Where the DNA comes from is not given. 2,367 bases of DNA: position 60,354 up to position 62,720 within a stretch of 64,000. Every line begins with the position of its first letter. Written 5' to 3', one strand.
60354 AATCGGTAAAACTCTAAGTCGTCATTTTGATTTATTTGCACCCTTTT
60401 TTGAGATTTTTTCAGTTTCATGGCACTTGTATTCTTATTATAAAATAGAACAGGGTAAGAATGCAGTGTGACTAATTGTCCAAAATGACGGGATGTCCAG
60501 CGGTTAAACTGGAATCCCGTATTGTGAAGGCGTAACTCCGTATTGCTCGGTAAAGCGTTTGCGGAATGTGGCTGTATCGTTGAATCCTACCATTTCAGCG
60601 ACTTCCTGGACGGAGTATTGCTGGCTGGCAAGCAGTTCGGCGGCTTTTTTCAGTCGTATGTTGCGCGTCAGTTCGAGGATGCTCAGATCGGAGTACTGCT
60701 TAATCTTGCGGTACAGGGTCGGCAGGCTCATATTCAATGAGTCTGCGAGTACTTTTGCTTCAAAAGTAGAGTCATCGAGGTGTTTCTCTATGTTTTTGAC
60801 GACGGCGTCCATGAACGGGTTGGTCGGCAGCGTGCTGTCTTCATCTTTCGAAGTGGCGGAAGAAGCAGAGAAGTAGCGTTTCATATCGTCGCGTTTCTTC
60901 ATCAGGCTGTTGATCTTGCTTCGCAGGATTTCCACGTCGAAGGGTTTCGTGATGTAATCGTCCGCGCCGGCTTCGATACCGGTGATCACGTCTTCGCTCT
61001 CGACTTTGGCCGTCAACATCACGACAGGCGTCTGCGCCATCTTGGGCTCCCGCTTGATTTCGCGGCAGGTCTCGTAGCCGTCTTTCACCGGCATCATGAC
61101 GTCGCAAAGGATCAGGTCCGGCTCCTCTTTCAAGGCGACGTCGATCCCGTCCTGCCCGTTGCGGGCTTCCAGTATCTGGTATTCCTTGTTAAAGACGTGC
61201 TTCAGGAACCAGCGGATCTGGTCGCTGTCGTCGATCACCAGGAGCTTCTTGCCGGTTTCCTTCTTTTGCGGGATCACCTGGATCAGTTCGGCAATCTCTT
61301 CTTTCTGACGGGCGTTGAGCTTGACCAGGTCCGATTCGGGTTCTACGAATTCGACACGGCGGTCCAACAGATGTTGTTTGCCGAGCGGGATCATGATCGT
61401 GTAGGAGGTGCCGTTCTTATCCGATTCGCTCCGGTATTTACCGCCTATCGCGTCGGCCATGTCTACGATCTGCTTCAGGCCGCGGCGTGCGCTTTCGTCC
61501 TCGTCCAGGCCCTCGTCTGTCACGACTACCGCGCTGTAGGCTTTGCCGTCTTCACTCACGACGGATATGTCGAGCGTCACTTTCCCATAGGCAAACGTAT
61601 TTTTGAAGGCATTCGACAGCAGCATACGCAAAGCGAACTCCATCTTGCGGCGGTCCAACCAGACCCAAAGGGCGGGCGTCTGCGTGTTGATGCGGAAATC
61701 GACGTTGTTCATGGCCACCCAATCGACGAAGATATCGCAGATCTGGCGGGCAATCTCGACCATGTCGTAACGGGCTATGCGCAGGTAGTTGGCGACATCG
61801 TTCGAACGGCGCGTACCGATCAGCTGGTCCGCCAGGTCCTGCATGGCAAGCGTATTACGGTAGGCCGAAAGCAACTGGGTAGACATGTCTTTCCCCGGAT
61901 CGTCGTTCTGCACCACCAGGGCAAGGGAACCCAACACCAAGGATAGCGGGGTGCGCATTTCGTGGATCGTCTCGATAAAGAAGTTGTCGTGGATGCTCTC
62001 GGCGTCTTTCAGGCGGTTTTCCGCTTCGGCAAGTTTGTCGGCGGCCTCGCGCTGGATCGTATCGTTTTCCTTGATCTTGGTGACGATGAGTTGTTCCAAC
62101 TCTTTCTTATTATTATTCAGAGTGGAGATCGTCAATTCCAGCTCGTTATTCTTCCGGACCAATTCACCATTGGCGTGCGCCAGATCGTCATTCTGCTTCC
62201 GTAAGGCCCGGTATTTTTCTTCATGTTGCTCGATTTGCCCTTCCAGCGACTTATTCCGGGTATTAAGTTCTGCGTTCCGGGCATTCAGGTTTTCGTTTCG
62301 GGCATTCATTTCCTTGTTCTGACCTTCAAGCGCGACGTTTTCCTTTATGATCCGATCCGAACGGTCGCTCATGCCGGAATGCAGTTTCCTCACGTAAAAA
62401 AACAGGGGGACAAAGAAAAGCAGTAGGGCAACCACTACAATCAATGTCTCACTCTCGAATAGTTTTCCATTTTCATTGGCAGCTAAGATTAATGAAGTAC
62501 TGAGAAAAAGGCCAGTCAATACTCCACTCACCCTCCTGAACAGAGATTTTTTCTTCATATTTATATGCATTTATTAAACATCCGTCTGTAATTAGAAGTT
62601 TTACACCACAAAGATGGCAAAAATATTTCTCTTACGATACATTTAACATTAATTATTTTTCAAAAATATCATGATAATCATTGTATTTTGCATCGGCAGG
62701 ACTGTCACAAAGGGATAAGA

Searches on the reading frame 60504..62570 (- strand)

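Call 102: search_protein_families(library=pfam, proteins=[window:60504-62570:-], max_evalue=0.001)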
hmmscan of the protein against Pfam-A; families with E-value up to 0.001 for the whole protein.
window:60504-62570:- (688 aa): 3 families
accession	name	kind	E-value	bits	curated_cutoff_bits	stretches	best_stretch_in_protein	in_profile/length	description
PF00072.30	Response_reg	-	9.2e-27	93.9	30.2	1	444-553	2-110/111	Response regulator receiver domain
PF12833.13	HTH_18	-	8.8e-21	74.4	33.6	1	608-684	1-77/80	Helix-turn-helix domain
PF00165.29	HTH_AraC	-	2.9e-10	40.5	26.6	1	648-684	2-40/42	Bacterial regulatory helix-turn-helix proteins, AraC family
